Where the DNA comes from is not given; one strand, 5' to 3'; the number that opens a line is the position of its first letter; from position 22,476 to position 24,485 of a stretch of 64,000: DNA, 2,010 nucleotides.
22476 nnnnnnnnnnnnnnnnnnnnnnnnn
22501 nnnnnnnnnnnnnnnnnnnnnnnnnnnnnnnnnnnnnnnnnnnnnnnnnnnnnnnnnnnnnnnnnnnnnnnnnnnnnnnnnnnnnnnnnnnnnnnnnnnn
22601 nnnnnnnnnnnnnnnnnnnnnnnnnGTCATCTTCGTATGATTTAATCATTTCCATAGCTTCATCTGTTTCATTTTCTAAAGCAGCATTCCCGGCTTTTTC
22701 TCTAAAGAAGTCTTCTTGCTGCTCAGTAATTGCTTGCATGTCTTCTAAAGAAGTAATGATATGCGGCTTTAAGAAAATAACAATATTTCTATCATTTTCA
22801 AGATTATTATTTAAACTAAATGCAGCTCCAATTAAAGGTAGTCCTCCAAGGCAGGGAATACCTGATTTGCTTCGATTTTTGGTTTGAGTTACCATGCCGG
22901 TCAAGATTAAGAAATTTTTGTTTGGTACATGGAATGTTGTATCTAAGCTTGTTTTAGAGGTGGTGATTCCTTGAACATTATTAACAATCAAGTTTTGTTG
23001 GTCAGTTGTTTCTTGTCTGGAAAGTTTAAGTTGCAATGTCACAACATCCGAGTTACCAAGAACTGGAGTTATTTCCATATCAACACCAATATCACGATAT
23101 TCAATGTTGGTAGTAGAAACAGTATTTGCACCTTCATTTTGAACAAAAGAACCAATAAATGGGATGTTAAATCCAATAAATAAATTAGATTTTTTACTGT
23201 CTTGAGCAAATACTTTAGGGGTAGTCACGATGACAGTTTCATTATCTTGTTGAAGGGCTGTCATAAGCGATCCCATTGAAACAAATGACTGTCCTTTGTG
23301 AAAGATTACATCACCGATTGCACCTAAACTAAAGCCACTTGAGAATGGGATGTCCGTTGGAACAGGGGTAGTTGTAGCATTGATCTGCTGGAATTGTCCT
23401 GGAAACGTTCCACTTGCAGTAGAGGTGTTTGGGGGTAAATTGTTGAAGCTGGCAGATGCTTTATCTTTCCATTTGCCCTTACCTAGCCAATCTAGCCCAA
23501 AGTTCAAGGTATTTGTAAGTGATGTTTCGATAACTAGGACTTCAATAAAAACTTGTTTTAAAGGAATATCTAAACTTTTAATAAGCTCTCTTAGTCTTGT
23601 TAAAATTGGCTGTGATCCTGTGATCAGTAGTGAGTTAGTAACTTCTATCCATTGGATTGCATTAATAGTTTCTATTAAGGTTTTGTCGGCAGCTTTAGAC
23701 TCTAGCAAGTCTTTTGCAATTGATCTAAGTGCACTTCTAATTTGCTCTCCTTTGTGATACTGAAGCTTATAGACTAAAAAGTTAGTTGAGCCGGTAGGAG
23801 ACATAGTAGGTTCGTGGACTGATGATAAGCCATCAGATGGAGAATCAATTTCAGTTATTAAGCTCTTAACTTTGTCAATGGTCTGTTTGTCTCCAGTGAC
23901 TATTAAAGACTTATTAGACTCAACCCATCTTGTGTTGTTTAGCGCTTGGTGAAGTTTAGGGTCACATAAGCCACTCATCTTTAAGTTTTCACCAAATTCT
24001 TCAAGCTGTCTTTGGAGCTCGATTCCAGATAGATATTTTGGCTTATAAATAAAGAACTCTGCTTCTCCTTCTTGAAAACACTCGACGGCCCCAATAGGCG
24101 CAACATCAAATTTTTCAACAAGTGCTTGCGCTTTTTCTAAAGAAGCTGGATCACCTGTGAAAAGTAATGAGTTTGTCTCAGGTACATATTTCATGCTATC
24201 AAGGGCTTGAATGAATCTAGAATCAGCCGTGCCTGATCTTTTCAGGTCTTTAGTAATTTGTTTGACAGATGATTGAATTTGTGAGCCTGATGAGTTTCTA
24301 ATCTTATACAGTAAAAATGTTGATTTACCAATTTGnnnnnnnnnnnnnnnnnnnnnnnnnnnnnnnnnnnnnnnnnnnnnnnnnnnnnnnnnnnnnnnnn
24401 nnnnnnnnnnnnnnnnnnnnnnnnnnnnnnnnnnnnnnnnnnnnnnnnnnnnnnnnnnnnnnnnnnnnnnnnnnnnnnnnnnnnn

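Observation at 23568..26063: T3SS secretin with about 10 tandem Secretin_N-like modules (1424 aa)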

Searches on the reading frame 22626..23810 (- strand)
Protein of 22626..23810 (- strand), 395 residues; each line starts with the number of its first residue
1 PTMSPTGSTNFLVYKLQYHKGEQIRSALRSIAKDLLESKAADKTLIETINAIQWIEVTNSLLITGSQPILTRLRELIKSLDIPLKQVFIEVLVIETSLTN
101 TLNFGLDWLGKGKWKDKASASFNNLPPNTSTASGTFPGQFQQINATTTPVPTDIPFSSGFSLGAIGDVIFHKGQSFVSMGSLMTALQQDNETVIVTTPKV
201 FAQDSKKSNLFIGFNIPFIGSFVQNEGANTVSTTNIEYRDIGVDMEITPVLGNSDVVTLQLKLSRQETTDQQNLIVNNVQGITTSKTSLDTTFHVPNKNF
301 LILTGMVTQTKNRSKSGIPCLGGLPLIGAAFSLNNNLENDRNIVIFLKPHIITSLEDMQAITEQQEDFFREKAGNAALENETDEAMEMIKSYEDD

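Call 27: search_protein_representatives(protein=window:22626-23810:-)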
Query: 395 residues. Proteins with E-value up to 0.001 (for the whole library): 23629; up to 1e-10: 8250; up to 1e-30: 436. The best 150 are listed.
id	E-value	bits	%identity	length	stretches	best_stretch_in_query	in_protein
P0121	6.7e-262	884.2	37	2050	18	1-394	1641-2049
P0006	8.1e-259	874.0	39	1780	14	2-395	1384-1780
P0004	9.8e-243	821.1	47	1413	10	1-395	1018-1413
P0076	1.0e-228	775.0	37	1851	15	6-394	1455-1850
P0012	6.2e-228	772.4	40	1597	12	6-395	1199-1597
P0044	2.8e-215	730.8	41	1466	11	2-395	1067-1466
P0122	4.4e-212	720.3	34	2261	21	2-395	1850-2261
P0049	5.0e-210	713.5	42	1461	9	2-395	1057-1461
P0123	2.9e-206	701.1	31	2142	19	7-389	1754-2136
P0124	5.4e-206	700.2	40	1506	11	7-395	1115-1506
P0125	5.7e-202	687.0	42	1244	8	7-395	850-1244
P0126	3.6e-200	681.1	32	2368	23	8-395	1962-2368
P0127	8.7e-200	679.8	38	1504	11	3-395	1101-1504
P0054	3.0e-199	678.0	40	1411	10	3-394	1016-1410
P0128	3.2e-185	631.9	40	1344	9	4-395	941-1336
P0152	8.5e-158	541.7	42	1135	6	7-395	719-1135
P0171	2.9e-140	484.0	43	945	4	8-394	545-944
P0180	1.2e-131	455.7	36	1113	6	6-394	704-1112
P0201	3.7e-105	368.5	48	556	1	10-376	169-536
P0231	4.3e-75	269.6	38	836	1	9-392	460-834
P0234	2.4e-73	263.9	36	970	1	8-391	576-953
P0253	5.7e-71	256.0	34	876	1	8-390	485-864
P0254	6.9e-71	255.8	36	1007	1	8-388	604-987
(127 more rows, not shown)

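Call 29: list_cluster_members(proteins=[P0171, P0234, P0253, P0231, P0201, P0126, P0122, P0152, P0180, P0254])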
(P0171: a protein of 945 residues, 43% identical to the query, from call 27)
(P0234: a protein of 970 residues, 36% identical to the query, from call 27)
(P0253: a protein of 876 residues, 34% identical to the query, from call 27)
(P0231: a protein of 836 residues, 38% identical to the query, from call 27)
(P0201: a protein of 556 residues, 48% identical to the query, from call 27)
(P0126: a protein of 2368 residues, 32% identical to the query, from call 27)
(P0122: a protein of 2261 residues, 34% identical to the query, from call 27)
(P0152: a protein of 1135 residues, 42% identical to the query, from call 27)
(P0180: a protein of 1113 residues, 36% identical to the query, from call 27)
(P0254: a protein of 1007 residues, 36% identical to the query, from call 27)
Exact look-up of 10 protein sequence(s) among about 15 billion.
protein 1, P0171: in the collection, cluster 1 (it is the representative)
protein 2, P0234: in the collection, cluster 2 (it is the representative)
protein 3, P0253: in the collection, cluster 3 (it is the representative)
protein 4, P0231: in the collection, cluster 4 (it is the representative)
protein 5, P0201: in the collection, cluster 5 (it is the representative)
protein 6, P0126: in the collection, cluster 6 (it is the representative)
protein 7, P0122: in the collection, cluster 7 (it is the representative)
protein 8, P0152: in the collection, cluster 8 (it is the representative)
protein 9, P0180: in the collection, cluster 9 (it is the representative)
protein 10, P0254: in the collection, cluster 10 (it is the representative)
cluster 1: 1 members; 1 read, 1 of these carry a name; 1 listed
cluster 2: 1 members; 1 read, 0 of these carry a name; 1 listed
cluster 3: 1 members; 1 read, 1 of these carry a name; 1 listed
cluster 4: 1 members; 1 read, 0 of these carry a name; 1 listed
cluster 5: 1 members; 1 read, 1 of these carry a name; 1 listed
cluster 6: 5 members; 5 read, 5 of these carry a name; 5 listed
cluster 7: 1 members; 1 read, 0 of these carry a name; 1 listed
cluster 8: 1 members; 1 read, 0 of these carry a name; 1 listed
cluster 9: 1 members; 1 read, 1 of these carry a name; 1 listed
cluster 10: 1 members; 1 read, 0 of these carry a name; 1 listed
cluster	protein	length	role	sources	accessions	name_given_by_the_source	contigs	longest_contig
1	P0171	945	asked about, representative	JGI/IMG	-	type II secretory pathway component GspD/PulD (secretin)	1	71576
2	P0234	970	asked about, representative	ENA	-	-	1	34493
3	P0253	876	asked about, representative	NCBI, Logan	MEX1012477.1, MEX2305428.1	MAG: secretin N-terminal domain-containing protein [Waddliaceae bacterium]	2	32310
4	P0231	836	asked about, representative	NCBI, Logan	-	-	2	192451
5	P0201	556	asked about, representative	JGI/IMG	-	type II secretory pathway component GspD/PulD (secretin)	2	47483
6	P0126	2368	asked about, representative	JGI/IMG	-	type II secretory pathway component GspD/PulD (secretin)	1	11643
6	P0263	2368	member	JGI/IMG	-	type II secretory pathway component GspD/PulD (secretin)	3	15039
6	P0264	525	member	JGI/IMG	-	type III secretion protein C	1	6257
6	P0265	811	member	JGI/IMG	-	type II secretory pathway component GspD/PulD (secretin)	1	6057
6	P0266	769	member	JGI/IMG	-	type II secretory pathway component GspD/PulD (secretin)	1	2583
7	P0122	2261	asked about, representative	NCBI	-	-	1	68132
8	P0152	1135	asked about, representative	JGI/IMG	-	-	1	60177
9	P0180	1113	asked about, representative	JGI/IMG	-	type II secretory pathway component GspD/PulD (secretin)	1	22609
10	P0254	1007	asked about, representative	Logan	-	-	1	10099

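Call 58: find_encoding_contigs(protein=P0122, flank=10000, max_places=1)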
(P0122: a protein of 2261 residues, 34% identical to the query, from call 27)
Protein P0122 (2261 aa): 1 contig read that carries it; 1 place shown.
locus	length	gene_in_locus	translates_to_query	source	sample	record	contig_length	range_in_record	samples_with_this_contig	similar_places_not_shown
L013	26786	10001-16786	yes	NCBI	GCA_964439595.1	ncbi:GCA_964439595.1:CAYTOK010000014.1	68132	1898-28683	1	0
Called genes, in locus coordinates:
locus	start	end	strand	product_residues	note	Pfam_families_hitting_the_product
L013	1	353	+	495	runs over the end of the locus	PF13808:DDE_Tnp_1_assoc (weak)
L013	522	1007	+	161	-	-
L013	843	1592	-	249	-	-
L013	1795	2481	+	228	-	-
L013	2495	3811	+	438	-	PF02874:ATP-synt_ab_N (weak), PF00006:ATP-synt_ab, PF18269:T3SS_ATPase_C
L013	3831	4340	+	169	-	-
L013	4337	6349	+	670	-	-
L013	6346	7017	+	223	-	-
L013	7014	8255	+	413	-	PF28396:SepQ_C, PF01052:FliMN_C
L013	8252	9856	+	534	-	PF00069:Pkinase, PF07714:PK_Tyr_Ser-Thr, PF01636:APH (faint), PF03109:ABC1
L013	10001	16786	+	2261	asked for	PF21305:type_II_gspD_N0, PF03958:Secretin_N (weak), PF00263:Secretin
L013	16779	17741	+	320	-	-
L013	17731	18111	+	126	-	PF01809:YidD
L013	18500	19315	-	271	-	-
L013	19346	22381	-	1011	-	PF00515:TPR_1 (faint), PF07719:TPR_2 (faint), PF17874:TPR_MalT (faint), PF10579:Rapsyn_N (faint), PF13181:TPR_8 (faint), PF13424:TPR_12 (weak), PF13424:TPR_12 (weak), PF12770:CHAT, +7 more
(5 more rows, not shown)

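Call 59: find_encoding_contigs(protein=P0171, flank=10000, max_places=1)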
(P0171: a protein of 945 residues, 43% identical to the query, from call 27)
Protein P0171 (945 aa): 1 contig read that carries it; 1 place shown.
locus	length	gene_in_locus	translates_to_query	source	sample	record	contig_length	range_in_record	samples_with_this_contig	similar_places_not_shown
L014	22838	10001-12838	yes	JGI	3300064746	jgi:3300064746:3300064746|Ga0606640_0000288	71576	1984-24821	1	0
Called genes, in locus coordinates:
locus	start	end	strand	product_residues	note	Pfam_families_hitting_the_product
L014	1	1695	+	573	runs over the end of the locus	PF16697:Yop-YscD_cpl, PF00498:FHA, PF16697:Yop-YscD_cpl, PF00498:FHA, PF23863:CdsD_PD1, PF22598:CdsD_PD2, PF16537:T2SSB (weak), PF23862:CdsD_C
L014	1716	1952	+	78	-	PF17376:DUF5398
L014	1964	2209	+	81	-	-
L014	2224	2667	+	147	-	PF07719:TPR_2 (faint)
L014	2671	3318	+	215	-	-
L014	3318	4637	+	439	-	PF00006:ATP-synt_ab, PF18269:T3SS_ATPase_C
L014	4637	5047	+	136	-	-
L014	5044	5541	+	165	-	PF02050:FliJ, PF16789:YscO-like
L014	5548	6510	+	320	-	-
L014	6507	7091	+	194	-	-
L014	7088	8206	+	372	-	PF28396:SepQ_C, PF01052:FliMN_C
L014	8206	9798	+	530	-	PF00069:Pkinase, PF07714:PK_Tyr_Ser-Thr, PF01636:APH (faint), PF06293:Kdo (weak), PF03109:ABC1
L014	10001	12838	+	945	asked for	PF21305:type_II_gspD_N0, PF03958:Secretin_N, PF00263:Secretin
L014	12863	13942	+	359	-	-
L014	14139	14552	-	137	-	PF01809:YidD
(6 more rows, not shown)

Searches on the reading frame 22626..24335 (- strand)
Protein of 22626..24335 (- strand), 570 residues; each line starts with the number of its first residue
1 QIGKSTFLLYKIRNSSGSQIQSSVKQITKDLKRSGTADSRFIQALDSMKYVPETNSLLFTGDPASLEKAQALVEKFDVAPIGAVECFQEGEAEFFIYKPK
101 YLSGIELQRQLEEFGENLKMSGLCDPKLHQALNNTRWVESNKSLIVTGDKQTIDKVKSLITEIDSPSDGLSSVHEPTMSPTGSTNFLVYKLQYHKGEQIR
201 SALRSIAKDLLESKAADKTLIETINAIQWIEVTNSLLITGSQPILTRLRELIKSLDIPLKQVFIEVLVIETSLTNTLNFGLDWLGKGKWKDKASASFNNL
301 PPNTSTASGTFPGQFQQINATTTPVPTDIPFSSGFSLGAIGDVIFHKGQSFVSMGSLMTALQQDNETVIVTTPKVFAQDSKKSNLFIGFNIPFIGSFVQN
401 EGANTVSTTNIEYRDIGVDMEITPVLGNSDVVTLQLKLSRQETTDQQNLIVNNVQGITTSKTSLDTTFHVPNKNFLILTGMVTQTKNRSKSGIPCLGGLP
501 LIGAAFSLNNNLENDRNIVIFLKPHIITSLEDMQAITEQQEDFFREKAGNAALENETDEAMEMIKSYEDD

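Call 39: predict_structure(alignment_id=A1)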
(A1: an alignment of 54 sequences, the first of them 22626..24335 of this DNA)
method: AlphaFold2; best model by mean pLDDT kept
length: 570 residues; sequences in the alignment: 54
mean_pLDDT: 71.0   pTM: 0.42
mean pLDDT of the five models: 71.0, 69.6, 69.3, 66.5, 65.7
residues with pLDDT >= 90: 59; 70-90: 280; 50-70: 133; < 50: 98
segments of 3 or more residues with pLDDT < 50: 1-3, 81-89, 168-182, 281-310, 322-324, 326-337, 486-490, 497-499, 508-513, 566-570
pLDDT, mean of each block of 10 residues (from residue 1): 68 87 90 84 92 91 92 86 44 83 87 84 80 87 88 88 68 38 74 83 86 79 88 88 88 79 83 56 35 32 41 55 45 47 67 71 73 80 79 63 63 75 80 81 58 56 75 77 49 51 52 63 82 73 65 68 51
secondary structure, 60 per line:
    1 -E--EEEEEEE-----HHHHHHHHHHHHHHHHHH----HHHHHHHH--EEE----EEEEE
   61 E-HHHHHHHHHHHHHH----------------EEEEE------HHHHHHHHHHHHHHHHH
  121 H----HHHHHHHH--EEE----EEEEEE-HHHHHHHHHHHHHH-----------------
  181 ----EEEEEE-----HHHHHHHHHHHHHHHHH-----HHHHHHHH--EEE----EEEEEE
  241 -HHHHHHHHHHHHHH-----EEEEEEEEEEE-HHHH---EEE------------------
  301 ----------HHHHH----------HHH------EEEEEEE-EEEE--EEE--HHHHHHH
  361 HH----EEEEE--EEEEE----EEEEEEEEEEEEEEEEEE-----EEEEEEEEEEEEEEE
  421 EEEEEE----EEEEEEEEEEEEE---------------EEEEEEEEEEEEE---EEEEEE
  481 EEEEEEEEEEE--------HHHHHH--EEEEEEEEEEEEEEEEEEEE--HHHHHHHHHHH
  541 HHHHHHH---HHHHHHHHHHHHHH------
elements in order: E5-11 H17-34 H39-46 E49-51 E56-61 H63-76 E93-97 H104-121 H126-133 E136-138 E143-148 H150-163 E185-190 H196-212 H218-225 E228-230 E235-240 H242-255 E261-271 H273-276 E280-282 H311-315 E335-341 E343-346 E349-351 H354-362 E367-371 E374-378 E383-400 E406-426 E431-443 E459-471 E475-491 H500-505 E508-527 H530-547 H551-564

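Call 43: fold_search(model_id=the predicted structure, library=pdb)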
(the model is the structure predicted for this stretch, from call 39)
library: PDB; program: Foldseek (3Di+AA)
matches with E <= 10: 511; with E <= 0.001: 49
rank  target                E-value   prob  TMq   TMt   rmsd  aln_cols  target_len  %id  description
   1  5zdh_A                1.2e-23  1.00  0.36  0.41  38.8       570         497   18  CryoEM structure of ETEC Pilotin-Secretin AspS-GspD complex (released 2018-04-18)
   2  6i1y_A                6.0e-22  1.00  0.36  0.41  38.7       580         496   18  Vibrio vulnificus EpsD (released 2019-04-10)
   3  5wq8_A                1.2e-21  1.00  0.36  0.41  40.5       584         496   18  CryoEM structure of type II secretion system secretin GspD in Vibrio cholerae (released 2016-12-28)
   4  5wq9_A                3.3e-21  1.00  0.36  0.42  40.7       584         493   18  CryoEM structure of type II secretion system secretin GspD G453A mutant in Vibrio cholerae (released 2016-12-28)
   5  6i1x_A                5.1e-21  1.00  0.34  0.40  37.4       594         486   17  Aeromonas hydrophila ExeD (released 2019-04-10)
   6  5wq7_A                7.9e-21  1.00  0.36  0.42  40.1       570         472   18  CryoEM structure of type II secretion system secretin GspD in E.coli K12 (released 2016-12-28)
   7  6hcg_A                9.9e-20  1.00  0.34  0.33  40.3       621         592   15  Klebsiella pneumoniae type II secretion system outer membrane complex. PulD, PulS and PulC HR domain. (released 2019-11-27)
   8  8co1_A1               1.1e-16  1.00  0.28  0.27  46.1       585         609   15  Type II Secretion System (released 2024-04-10)
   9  6q14_A                3.7e-16  1.00  0.26  0.30  32.4       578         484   11  Structure of the Salmonella SPI-1 injectisome NC-base (released 2019-10-23)
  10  5tcr_A                5.1e-16  1.00  0.26  0.30  34.2       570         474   12  Atomic model of the Salmonella SPI-1 type III secretion injectisome basal body proteins InvG, PrgH, and PrgK (released 2016-12-21)
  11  6q14_B                6.0e-16  1.00  0.26  0.30  32.0       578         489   11  Structure of the Salmonella SPI-1 injectisome NC-base (released 2019-10-23)
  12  5wln_A                2.9e-15  1.00  0.36  0.51  26.5       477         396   18  Cryo-EM structure of the T2SS secretin XcpQ from Pseudomonas aeruginosa (released 2017-10-25)
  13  5w68_A                1.2e-14  1.00  0.36  0.57  23.1       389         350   19  Type II secretin from Enteropathogenic Escherichia coli - GspD (released 2017-11-15)
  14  7ah9_5E               1.3e-14  1.00  0.28  0.31  41.2       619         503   15  Substrate-engaged type 3 secretion system needle complex from Salmonella enterica typhimurium - SpaR state 1 (released 2021-03-17)
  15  7ah9_5K               1.6e-14  1.00  0.30  0.34  41.1       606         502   15  Substrate-engaged type 3 secretion system needle complex from Salmonella enterica typhimurium - SpaR state 1 (released 2021-03-17)
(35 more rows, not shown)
